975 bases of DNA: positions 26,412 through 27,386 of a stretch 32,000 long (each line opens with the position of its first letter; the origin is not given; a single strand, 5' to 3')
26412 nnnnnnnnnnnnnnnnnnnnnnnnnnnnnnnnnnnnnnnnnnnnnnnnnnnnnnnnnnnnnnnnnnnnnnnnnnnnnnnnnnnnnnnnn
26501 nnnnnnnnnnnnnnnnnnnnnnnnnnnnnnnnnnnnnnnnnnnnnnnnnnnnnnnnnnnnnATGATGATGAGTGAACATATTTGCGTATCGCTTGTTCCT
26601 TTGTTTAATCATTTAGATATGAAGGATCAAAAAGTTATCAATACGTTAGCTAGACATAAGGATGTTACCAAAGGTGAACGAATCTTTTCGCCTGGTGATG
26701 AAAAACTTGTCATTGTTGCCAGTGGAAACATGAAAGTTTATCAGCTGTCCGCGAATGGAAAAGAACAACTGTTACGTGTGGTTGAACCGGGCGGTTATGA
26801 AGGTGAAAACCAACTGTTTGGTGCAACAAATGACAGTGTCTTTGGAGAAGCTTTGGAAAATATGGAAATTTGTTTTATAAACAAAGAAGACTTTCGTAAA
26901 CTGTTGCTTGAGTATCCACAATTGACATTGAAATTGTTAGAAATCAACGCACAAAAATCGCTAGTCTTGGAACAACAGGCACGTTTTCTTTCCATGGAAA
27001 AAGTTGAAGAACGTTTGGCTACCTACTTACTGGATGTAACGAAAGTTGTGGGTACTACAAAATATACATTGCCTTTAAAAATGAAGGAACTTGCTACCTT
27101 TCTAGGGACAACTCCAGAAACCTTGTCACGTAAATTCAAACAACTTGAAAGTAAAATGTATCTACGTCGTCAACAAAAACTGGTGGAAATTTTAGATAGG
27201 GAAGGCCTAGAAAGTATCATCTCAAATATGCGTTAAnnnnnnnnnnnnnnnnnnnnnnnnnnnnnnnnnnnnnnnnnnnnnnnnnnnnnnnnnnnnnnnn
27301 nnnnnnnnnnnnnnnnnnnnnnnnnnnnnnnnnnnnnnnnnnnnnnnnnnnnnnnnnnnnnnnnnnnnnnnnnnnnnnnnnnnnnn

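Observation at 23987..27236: Self-contained FLP/FNR-type circuit: two perfect TTGAT-N4-ATCAA boxes in identical class II geometry controlling a metal ATPase and a chaperone/RIC-like/regulator operon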

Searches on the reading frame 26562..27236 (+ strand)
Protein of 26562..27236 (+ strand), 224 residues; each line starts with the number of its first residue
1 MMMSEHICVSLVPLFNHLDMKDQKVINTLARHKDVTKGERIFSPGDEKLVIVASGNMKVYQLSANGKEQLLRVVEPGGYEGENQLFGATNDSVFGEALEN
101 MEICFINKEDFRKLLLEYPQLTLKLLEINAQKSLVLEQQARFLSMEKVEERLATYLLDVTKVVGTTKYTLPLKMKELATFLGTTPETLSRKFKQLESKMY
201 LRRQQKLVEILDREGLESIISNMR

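Call 4: search_protein_families(library=pfam, proteins=[window:26562-27236:+])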
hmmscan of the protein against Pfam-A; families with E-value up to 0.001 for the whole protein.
window:26562-27236:+ (224 aa): 3 families
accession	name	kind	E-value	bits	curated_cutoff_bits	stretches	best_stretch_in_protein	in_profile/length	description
PF13545.12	HTH_Crp_2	-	1.1e-16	60.9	27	1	150-218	1-69/70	Crp-like helix-turn-helix domain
PF00027.35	cNMP_binding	-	1.3e-16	60.7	27.5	1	34-117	3-88/89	Cyclic nucleotide-binding domain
PF01047.28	MarR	-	0.00018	21.8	24.6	1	171-206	17-52/59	MarR family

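Call 5: search_protein_families(library=ncbifam, proteins=[window:26562-27236:+])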
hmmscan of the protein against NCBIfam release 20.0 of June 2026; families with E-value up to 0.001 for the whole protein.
window:26562-27236:+ (224 aa): 11 families
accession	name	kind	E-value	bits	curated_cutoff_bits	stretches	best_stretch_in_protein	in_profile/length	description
NF008365.0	PRK11161.1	subfamily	1.4e-16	60.5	228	1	23-222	40-245/250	fumarate/nitrate reduction transcriptional regulator Fnr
NF006901.0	PRK09392.1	equivalog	3.5e-13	49.4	211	1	10-219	10-220/236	transcriptional activator FtrB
NF050806.1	TransRegFixKCaul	equivalog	5e-11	42.2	300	1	25-220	18-214/215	transcriptional regulator FixK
NF008732.0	PRK11753.1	equivalog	3.4e-10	39.7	266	1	29-210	23-210/214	cAMP-activated global transcriptional regulator CRP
NF010499.0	PRK13918.1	equivalog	1.9e-09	37.4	274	1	34-219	16-200/205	CRP/FNR family transcriptional regulator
NF045989.1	TransRegFnrLRhodb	equivalog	3.7e-09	36.2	300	1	22-200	28-214/245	transcriptional regulator FnrL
NF007707.0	PRK10402.1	subfamily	7.2e-08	32.3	180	1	48-223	51-221/226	transcriptional regulator YeiL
NF041163.2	encap_f2b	equivalog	3.2e-06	26.6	400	1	16-134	78-202/450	family 2B encapsulin nanocompartment shell protein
NF053664.1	TransRegPtrACyano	equivalog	3.3e-06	26.5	300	1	47-206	28-187/196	Crp/Fnr family transcriptional regulator PtrA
NF050815.1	TransActFtrBCaul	equivalog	3.9e-06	26.3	300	1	145-195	148-199/251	transcriptional activator FtrB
TIGR03697.1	NtcA_cyano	equivalog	0.00041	20.2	244.95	1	38-212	1-184/193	global nitrogen regulator NtcA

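Call 8: find_homologous_proteins(query=window:26562-27236:+)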
Query window:26562-27236:+ (224 aa): 997 proteins with E <= 0.001 among 1259 candidates; the best 120 are listed.
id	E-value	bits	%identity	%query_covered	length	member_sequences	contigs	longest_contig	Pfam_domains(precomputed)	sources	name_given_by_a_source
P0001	7.3e-136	468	99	100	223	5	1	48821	PF13545.13,PF00027.36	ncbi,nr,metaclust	ncbi:Crp/Fnr family transcriptional regulator [Erysipelotrichaceae bacterium MTC7]|nr:Crp/Fnr family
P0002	4.9e-97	341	74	97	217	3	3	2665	PF13545.13,PF00027.36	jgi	jgi:CRP/FNR family transcriptional regulator, anaerobic regulatory protein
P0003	6.3e-90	318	68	97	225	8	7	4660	PF13545.13,PF00027.36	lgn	-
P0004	7.0e-90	318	68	97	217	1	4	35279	PF01047.29,PF13545.13,PF00027.36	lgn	-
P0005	2.2e-89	316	68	97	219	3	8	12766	PF13545.13,PF00027.36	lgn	-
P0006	1.5e-88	314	68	97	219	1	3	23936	PF13545.13,PF00027.36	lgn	-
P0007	2.7e-88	313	69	97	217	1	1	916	PF13545.13,PF00027.36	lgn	-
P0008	4.0e-88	312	67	98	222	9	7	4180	PF13545.13,PF00027.36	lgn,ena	-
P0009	1.2e-87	311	68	97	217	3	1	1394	PF13545.13,PF00027.36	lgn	-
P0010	4.6e-87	309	66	97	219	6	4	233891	PF13545.13,PF00027.36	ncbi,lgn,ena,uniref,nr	ncbi:Crp/Fnr family transcriptional regulator [Enterococcus pseudoavium]|uniref:Crp/Fnr family trans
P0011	4.8e-87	309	66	98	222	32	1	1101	PF13545.13,PF00027.36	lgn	-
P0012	7.3e-87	308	66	98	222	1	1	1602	PF13545.13,PF00027.36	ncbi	-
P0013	2.8e-86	306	67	97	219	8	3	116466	PF13545.13,PF00027.36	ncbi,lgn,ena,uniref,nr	ncbi:Crp/Fnr family transcriptional regulator [Enterococcus dongliensis]|uniref:Crp/Fnr family trans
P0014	3.1e-86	306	66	97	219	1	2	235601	PF13545.13,PF00027.36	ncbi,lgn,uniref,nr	ncbi:Crp/Fnr family transcriptional regulator [Enterococcus xiangfangensis]|uniref:Crp/Fnr family tr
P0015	5.7e-86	305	67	97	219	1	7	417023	PF13545.13,PF00027.36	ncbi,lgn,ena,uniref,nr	ncbi:Crp/Fnr family transcriptional regulator [Enterococcus sp.]|uniref:Crp/Fnr family transcription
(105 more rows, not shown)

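Call 16: find_related_loci(query=A1, collection=genome_contigs, flank=7000)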
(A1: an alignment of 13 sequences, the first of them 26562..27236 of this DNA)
Query A1 (224 aa) in genome_contigs; peptide patterns used: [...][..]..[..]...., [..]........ (x = any residue, [..] = any of these).
434 stretches matched a pattern; 399 encode a relative of the query (tblastn E <= 1e-3); the best 80 are kept; 80 distinct loci.
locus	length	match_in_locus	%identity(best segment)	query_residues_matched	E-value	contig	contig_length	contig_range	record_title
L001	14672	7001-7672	99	1-224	2e-147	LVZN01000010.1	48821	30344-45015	Erysipelotrichaceae bacterium MTC7 Contig_18, whole genome shotgun sequence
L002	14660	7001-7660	67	3-222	2e-96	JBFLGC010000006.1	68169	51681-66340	MAG: Tetragenococcus sp. isolate SJF003 Contig_C6_68169, whole genome shotgun sequence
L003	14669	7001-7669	65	1-222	1e-95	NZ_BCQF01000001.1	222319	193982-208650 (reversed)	Enterococcus pseudoavium NBRC 100491, whole genome shotgun sequence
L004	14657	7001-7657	66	2-219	2e-94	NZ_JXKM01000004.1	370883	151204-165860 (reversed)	Enterococcus devriesei strain DSM 22802 Scaffold4, whole genome shotgun sequence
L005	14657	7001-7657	65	2-219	6e-94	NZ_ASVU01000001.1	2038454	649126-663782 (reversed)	Enterococcus asini ATCC 700915 acOtD-supercont2.1, whole genome shotgun sequence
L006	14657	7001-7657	66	2-219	5e-94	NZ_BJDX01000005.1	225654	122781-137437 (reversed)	Enterococcus xiangfangensis strain 11097 contig5, whole genome shotgun sequence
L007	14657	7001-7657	65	2-219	1e-93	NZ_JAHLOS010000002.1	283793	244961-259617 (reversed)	Enterococcus raffinosus strain N17 No17_ctg002, whole genome shotgun sequence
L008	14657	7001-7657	65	2-219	2e-93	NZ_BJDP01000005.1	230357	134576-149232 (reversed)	Enterococcus pingfangensis strain 241-2-2 contig5, whole genome shotgun sequence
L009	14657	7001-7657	67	2-219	2e-93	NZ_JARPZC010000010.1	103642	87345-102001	Enterococcus dongliensis strain K4 NODE_10_length_103642_cov_364.397209, whole genome shotgun sequence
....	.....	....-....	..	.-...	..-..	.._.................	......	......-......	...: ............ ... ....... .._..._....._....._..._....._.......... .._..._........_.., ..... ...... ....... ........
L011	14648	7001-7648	66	5-219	2e-93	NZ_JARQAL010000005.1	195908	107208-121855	Enterococcus asini strain P56-2 NODE_5_length_195908_cov_244.187452, whole genome shotgun sequence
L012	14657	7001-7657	66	2-219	6e-93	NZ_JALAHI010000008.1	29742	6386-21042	MAG: Enterococcus sp. isolate nf_bin.1 k141_6728, whole genome shotgun sequence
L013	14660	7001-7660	66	1-219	7e-93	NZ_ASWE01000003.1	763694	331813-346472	Enterococcus phoeniculicola ATCC BAA-412 acOtz-supercont2.3, whole genome shotgun sequence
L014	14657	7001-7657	65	2-219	1e-92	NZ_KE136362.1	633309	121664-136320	Enterococcus avium ATCC 14025 acpMO-supercont1.2, whole genome shotgun sequence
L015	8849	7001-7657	66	2-219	3e-92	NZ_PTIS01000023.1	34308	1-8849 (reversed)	Clostridium algidicarnis DSM 15099 Ga0131113_123, whole genome shotgun sequence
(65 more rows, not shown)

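Call 29: search_solved_structures(query=window:26562-27236:+, max_evalue=0.001, show_alignments=2)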
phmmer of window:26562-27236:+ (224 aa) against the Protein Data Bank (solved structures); distinct sequences matched with E-value up to 0.001: 84 (the best 60 are shown).
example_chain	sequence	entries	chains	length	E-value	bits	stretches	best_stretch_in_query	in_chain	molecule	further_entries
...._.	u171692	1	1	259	4.1e-14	55.9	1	15-219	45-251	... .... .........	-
9qly_A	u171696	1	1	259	6.3e-14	55.3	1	15-219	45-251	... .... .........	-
9qmc_A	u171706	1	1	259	8.6e-14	54.9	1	14-219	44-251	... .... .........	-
9qll_A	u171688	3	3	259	8.7e-14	54.9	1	15-219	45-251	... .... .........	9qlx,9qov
5cvr_A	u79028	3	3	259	8.7e-14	54.9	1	15-219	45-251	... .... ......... | FNR regulator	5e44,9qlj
8qto_A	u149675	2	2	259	1e-13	54.7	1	17-219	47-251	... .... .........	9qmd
4ev0_A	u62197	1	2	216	4.6e-13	52.5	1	13-219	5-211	Transcription regulator, Crp family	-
1o5l_A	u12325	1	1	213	7.9e-11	45.2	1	36-212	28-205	transcriptional regulator, crp family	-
9day_A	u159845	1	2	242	1.2e-10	44.6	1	30-214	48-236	Transcriptional regulator, putative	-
3h3u_A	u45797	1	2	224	3.2e-10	43.3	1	33-216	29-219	PROBABLE TRANSCRIPTIONAL REGULATORY PROTEIN (PROBABLY CRP/FNR-FAMILY)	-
3mzh_A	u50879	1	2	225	3.2e-10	43.3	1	33-216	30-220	PROBABLE TRANSCRIPTIONAL REGULATORY PROTEIN (PROBABLY CRP/FNR-FAMILY)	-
3d0s_A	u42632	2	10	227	3.2e-10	43.2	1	33-216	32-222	TRANSCRIPTIONAL REGULATORY PROTEIN | PROBABLE TRANSCRIPTIONAL REGULATORY PROTEIN (PROBABLY CRP/ FNR-FAMILY)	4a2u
3i54_A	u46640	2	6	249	4.3e-10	42.8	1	33-216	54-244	Transcriptional regulator, Crp/Fnr family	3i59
4cyd_A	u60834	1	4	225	2.7e-09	40.2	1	36-216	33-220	PROBABLE TRANSCRIPTION REGULATOR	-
4byy_A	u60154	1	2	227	2.7e-09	40.2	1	36-216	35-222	TRANSCRIPTIONAL REGULATOR, CRP/FNR FAMILY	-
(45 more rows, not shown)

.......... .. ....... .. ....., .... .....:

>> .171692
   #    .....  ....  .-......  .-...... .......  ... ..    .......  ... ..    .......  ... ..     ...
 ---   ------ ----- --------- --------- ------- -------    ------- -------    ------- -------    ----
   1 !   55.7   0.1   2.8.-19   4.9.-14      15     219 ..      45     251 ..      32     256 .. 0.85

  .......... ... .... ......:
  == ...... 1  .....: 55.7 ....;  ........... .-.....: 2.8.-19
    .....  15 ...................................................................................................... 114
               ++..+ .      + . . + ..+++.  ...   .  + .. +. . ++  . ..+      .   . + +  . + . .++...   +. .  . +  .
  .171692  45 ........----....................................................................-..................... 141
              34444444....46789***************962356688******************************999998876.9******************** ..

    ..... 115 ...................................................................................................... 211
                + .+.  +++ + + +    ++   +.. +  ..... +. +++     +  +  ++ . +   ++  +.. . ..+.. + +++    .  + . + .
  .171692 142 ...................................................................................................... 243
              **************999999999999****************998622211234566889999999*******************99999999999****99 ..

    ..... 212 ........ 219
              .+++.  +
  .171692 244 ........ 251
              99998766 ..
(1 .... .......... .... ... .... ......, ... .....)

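Call 36: search_dna_similar(query=window:26562-27236:+, collection=plasmids, mode=protein, max_rows=25, max_evalue=1e-20)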
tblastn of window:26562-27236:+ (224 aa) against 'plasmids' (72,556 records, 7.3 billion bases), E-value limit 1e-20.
Records with a match: 465; places in all: 503; records where one place covers at least 80% of the query: 461.
Best place of each record, by identity: <60% 465.
By first word of the organism name: Enterococcus 246; Lactococcus 78; Leuconostoc 38; Listeria 26; Ligilactobacillus 23; Weissella 13; Staphylococcus 10; Latilactobacillus 6; Lactiplantibacillus 6; Levilactobacillus 5; and 7 more.
By predicted mobility (MOB-suite, as given by PLSDB): mobilizable 200; conjugative 166; non-mobilizable 99.
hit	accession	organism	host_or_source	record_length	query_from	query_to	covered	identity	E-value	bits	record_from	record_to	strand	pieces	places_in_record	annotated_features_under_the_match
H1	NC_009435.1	Lactococcus lactis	-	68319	5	217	95%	52.3%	1e-67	232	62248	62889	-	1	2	Crp/Fnr family transcriptional regulator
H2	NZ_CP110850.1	Lactococcus lactis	Homo sapiens,single cell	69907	5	217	95%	52.3%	1e-67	232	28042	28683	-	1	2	Crp/Fnr family transcriptional regulator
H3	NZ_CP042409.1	Lactococcus lactis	cell culture,kimchi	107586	5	217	95%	52.3%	1e-67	232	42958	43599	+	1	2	Crp/Fnr family transcriptional regulator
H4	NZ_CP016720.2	Lactococcus lactis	Single cell,Fermented Meat Product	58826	5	216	95%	52.1%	4e-67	230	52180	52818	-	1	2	none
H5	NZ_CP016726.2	Lactococcus lactis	Single cell,Fermented Meat Product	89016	5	216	95%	52.1%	4e-67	230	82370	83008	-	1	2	none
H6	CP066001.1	Lactococcus garvieae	-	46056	4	218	96%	50.9%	2e-66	228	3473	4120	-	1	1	Crp/Fnr family transcriptional regulator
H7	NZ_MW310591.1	Lactococcus garvieae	-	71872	4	218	96%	50.9%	2e-66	228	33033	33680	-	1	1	Crp/Fnr family transcriptional regulator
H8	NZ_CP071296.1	Lactococcus sp. LG1267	Homo sapiens,mixed culture,Human feces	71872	4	218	96%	50.9%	2e-66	228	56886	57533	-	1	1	Crp/Fnr family transcriptional regulator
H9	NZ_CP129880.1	Lactococcus lactis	single cell,cabbage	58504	5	217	95%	51.4%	9e-67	229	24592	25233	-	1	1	Crp/Fnr family transcriptional regulator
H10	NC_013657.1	Lactococcus lactis subsp. lactis KF147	mung bean,sprouts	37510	5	217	95%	51.4%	1e-66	229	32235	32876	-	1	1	Crp/Fnr family transcriptional regulator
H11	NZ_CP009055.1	Lactococcus lactis subsp. lactis NCDO 2118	frozen peas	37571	5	217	95%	51.4%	1e-66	229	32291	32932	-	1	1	Crp/Fnr family transcriptional regulator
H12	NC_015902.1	Lactococcus lactis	raw milk cheese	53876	5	217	95%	51.4%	1e-66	228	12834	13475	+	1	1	Crp/Fnr family transcriptional regulator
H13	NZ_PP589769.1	Lactococcus sp.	Bacterial culture,Dairy environment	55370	8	217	94%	52.1%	2e-66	228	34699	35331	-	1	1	Crp/Fnr family transcriptional regulator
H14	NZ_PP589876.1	Lactococcus sp.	Bacterial culture,Dairy environment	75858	8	217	94%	52.1%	2e-66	228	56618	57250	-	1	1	Crp/Fnr family transcriptional regulator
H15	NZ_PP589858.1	Lactococcus sp.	Bacterial culture,Dairy environment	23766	8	217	94%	52.1%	3e-66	228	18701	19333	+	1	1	Crp/Fnr family transcriptional regulator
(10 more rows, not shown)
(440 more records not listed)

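Call 37: get_annotated_region(hit=H1, flank=5000)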
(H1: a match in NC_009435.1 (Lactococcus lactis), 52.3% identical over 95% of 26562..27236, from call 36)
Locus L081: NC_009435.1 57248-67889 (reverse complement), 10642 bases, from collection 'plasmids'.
description: Lactococcus lactis plasmid pGdh442, complete sequence
organism: Lactococcus lactis (NCBI taxid 1358)
taxonomy: Bacteria; Bacillota; Bacilli; Lactobacillales; Streptococcaceae; Lactococcus; Lactococcus lactis
host: -; source: -; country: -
typing (MOB-suite, as given by PLSDB): mobilizable; replicon rep_cluster_2422; relaxase MOB_Unknown
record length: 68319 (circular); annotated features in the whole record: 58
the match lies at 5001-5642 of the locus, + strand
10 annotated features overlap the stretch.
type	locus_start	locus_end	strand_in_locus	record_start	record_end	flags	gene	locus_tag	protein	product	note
CDS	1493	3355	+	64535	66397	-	-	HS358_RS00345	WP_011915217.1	heavy metal translocating P-type ATPase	-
CDS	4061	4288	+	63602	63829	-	-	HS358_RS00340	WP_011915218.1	heavy-metal-associated domain-containing protein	-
CDS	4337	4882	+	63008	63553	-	-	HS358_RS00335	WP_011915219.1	DNA-binding protein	-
CDS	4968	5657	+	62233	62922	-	-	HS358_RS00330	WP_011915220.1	Crp/Fnr family transcriptional regulator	GO:0006355 - regulation of DNA-templated transcription [Evidence IEA]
CDS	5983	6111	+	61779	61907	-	-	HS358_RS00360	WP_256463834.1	hypothetical protein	-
CDS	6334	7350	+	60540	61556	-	oppD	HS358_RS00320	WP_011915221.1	murein tripeptide/oligopeptide ABC transporter ATP-binding protein OppD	-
CDS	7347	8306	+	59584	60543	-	oppF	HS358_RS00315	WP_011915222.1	murein tripeptide/oligopeptide ABC transporter ATP-binding protein OppF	-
CDS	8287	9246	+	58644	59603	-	oppB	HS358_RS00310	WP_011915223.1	murein tripeptide/oligopeptide ABC transporter permease OppB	-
CDS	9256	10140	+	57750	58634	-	oppC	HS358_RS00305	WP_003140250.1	murein tripeptide/oligopeptide ABC transporter permease OppC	-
CDS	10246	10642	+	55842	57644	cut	-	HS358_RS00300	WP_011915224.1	oligopeptide ABC transporter substrate-binding protein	-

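Call 63: search_dna_similar(query=window:26562-27236:+, collection=plasmids, mode=protein, max_rows=30, max_evalue=1e-20, rows=spread)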
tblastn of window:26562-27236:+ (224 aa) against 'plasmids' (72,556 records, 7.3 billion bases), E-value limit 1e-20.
Records with a match: 465; places in all: 503; records where one place covers at least 80% of the query: 461.
Best place of each record, by identity: <60% 465.
By first word of the organism name: Enterococcus 246; Lactococcus 78; Leuconostoc 38; Listeria 26; Ligilactobacillus 23; Weissella 13; Staphylococcus 10; Latilactobacillus 6; Lactiplantibacillus 6; Levilactobacillus 5; and 7 more.
By predicted mobility (MOB-suite, as given by PLSDB): mobilizable 200; conjugative 166; non-mobilizable 99.
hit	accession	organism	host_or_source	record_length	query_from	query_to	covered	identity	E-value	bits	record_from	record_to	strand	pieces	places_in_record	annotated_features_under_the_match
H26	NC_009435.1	Lactococcus lactis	-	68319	5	217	95%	52.3%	1e-67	232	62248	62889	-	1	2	Crp/Fnr family transcriptional regulator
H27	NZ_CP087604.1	Lactococcus lactis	Cell culture,Raw cow milk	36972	8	217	94%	52.1%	3e-66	228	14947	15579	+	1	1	Crp/Fnr family transcriptional regulator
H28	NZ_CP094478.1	Lactococcus lactis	kefir grains,pure culture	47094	8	217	94%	52.1%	3e-66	228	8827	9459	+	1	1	Crp/Fnr family transcriptional regulator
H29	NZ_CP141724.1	Lactococcus formosensis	Oncorhynchus mykiss,cell culture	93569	4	218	96%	50.5%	4e-66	227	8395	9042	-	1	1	Crp/Fnr family transcriptional regulator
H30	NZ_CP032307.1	Enterococcus faecium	Chinese sausages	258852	8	211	91%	46.6%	3e-54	193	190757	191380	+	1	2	Crp/Fnr family transcriptional regulator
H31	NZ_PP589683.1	Lactococcus sp.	Bacterial culture,Dairy environment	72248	8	206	89%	45.8%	2e-51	185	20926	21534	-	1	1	Crp/Fnr family transcriptional regulator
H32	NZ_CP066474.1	Enterococcus faecium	Homo sapiens,cell culture,rectal swab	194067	8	212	92%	42.3%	1e-50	183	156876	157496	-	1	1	Crp/Fnr family transcriptional regulator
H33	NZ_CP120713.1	Microbacterium sp. BDGP8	Mus musculus,whole organism,left pinna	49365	2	221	98%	35.2%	3e-32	130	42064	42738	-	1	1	Crp/Fnr family transcriptional regulator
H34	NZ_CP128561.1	Leuconostoc mesenteroides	cell cultyre,kimchi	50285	8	216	93%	36.9%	9e-34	134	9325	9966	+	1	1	Crp/Fnr family transcriptional regulator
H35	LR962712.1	Enterococcus faecalis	-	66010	8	198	85%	39.9%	6e-34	135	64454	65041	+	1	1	none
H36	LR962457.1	Enterococcus faecalis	-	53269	8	216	93%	36.4%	2e-35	139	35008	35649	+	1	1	none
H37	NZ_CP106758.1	Enterococcus faecalis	Homo sapiens,Catheter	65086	8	216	93%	36.4%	2e-35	139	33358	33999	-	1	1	Crp/Fnr family transcriptional regulator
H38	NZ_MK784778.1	Enterococcus faecalis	-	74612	8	216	93%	36.4%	2e-35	139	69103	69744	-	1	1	Crp/Fnr family transcriptional regulator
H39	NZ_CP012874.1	Weissella cibaria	Bacterial,fermented food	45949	8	216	93%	36.4%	7e-34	134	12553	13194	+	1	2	Crp/Fnr family transcriptional regulator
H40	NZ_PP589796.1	Lactococcus sp.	Bacterial culture,Dairy environment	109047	8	156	67%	50.7%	4e-41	155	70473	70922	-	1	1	none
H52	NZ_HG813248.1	Listeria monocytogenes R479a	-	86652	8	198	85%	36.9%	1e-30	125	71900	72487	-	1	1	Crp/Fnr family transcriptional regulator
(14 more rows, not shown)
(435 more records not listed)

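Call 64: get_annotated_region(hit=H52, flank=5000)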
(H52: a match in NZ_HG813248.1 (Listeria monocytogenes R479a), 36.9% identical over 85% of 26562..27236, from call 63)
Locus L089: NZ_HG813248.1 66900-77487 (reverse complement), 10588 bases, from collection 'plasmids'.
description: Listeria monocytogenes R479a plasmid pLMR479a, complete sequence
organism: Listeria monocytogenes R479a (NCBI taxid 1437838)
taxonomy: Bacteria; Bacillota; Bacilli; Bacillales; Listeriaceae; Listeria; Listeria monocytogenes; Listeria monocytogenes R479a
host: -; source: -; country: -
typing (MOB-suite, as given by PLSDB): conjugative; replicon rep_cluster_2446; relaxase MOBP; mating-pair formation MPF_T
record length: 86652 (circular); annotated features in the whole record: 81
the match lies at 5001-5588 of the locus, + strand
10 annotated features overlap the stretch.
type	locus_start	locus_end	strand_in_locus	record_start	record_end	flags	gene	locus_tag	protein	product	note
CDS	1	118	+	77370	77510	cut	-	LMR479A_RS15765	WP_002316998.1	hypothetical protein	-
CDS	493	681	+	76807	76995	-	-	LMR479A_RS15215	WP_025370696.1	hypothetical protein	-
CDS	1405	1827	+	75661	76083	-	-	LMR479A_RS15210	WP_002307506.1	cupin domain-containing protein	-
CDS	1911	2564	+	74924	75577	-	-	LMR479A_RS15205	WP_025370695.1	ATP-binding cassette domain-containing protein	-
CDS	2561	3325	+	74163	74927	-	fetB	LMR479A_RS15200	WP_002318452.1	iron export ABC transporter permease subunit FetB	-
CDS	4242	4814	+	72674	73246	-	-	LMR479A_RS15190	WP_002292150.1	DNA starvation/stationary phase protection protein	-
CDS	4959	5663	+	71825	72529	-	-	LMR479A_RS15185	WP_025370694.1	Crp/Fnr family transcriptional regulator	GO:0006355 - regulation of DNA-templated transcription [Evidence IEA]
CDS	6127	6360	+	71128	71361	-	-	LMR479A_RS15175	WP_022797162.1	heavy-metal-associated domain-containing protein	-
CDS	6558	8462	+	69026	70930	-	-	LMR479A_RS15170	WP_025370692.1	heavy metal translocating P-type ATPase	-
CDS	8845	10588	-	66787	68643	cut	-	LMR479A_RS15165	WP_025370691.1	DUF87 domain-containing protein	-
